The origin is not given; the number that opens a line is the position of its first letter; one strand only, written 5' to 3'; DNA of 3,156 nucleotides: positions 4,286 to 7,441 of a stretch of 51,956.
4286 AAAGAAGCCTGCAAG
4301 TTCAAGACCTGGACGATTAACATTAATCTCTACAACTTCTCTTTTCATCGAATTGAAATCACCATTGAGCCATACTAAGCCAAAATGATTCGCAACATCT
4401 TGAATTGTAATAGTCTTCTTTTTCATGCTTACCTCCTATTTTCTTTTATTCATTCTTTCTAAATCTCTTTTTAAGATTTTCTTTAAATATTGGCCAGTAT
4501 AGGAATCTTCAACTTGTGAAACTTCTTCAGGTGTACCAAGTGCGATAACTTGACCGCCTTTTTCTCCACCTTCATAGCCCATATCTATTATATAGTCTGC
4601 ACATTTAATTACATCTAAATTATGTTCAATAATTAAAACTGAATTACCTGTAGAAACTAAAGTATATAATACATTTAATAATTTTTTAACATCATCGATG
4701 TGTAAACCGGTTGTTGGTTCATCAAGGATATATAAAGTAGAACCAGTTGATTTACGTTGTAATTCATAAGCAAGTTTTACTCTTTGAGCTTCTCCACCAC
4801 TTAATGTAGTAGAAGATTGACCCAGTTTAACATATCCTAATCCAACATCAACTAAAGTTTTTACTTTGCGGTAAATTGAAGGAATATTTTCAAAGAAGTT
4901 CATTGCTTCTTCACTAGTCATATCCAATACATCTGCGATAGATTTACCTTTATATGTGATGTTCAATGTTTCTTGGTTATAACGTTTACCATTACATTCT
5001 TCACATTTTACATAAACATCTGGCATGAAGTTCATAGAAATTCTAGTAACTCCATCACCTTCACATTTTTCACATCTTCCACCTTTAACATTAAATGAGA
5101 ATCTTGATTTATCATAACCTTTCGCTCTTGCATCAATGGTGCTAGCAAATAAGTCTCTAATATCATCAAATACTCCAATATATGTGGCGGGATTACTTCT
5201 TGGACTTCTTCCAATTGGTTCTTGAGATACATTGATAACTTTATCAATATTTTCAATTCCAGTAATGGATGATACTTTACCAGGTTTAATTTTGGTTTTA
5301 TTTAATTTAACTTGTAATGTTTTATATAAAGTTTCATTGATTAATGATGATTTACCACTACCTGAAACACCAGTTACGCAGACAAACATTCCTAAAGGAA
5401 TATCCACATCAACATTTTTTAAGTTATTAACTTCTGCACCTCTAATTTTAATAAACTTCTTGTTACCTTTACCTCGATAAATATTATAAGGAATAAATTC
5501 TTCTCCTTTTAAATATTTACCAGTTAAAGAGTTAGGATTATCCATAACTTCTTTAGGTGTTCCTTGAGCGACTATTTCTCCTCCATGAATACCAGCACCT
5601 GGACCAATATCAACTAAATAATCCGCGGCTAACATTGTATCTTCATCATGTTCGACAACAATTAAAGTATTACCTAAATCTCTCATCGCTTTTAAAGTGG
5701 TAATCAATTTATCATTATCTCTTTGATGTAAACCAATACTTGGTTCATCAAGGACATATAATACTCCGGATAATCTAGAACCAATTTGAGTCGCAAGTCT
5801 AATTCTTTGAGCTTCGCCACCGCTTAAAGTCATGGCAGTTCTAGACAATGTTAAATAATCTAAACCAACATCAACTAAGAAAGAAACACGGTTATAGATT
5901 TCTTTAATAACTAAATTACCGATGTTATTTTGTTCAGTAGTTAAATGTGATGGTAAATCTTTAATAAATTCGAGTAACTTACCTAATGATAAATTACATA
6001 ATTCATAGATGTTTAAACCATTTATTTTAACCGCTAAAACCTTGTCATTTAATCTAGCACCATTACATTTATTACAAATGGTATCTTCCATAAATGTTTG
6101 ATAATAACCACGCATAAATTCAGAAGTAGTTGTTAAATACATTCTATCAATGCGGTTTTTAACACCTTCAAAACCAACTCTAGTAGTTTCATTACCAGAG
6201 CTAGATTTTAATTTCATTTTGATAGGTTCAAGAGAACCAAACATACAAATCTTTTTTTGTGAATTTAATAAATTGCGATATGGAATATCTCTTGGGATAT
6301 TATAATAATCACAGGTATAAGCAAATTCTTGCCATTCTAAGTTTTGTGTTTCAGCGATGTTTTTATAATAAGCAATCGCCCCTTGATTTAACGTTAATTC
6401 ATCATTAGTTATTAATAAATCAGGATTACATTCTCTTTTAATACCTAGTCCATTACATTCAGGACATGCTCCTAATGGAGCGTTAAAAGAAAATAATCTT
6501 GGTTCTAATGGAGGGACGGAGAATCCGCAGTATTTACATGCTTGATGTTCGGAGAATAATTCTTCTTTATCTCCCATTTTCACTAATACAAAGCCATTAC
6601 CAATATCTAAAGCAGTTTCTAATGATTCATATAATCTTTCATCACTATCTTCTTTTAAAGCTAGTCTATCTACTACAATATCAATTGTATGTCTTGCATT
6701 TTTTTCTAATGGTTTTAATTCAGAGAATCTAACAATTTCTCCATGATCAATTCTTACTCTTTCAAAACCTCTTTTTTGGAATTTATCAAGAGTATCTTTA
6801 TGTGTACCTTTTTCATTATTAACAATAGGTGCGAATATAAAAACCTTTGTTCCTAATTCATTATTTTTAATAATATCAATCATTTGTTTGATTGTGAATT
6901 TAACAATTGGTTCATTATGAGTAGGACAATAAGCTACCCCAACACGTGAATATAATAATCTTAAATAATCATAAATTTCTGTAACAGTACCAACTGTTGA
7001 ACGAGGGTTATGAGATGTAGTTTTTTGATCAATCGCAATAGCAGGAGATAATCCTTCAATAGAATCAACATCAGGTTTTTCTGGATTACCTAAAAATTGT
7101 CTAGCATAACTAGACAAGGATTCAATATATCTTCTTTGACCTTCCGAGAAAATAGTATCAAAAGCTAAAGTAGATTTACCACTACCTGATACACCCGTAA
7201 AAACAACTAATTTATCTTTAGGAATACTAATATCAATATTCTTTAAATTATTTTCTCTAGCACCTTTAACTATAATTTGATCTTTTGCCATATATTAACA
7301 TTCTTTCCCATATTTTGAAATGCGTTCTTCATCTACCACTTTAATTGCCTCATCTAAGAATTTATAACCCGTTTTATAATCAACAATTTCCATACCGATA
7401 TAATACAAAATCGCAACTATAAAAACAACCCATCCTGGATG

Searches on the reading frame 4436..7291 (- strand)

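Call 57: search_protein_families(library=pfam, proteins=[window:4436-7291:-], max_evalue=0.00001)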
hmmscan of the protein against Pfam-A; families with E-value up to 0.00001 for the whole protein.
window:4436-7291:- (951 aa): 7 families
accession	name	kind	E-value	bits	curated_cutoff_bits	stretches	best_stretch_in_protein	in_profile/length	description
PF17760.6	UvrA_inter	-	2e-33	114.9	23.3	1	133-239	2-107/109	UvrA interaction domain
PF00005.33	ABC_tran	-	1.2e-19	71.7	25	0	817-861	96-137/137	ABC transporter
PF17755.6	UvrA_DNA-bind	-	2e-19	70.4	23.2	1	290-398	2-109/110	UvrA DNA-binding domain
PF02463.25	SMC_N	-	4.2e-11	43.1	40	0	621-904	7-211/220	RecF/RecN/SMC N terminal domain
PF13555.12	AAA_29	-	8.5e-07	29.1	27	0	21-42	17-38/61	P-loop containing region of AAA domain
PF03193.22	RsgA_GTPase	-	1.8e-06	28.3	30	0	621-665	94-136/174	RsgA GTPase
PF20703.3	nSTAND1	-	8.9e-06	26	27.1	0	635-662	34-60/379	Novel STAND NTPase 1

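Call 60: search_protein_families(library=padloc, proteins=[window:4436-7291:-], max_evalue=0.000001)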
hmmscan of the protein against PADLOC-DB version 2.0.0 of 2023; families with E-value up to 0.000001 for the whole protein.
window:4436-7291:- (951 aa): 5 families
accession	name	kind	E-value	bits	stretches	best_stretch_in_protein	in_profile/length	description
PDLC04135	mad3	-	3.5e-100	334.1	3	615-936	4-368/374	mads_3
PDLC04140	mad8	-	4.6e-38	129.5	2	620-896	13-238/314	mads_8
PDLC04242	PDC-M01A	-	5.8e-08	29.4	0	828-889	402-463/566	-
PDLC03878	NsnB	-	8.1e-08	30.4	0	620-895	6-281/345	-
PDLC04164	AriA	-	1.8e-07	29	0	829-881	171-223/253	-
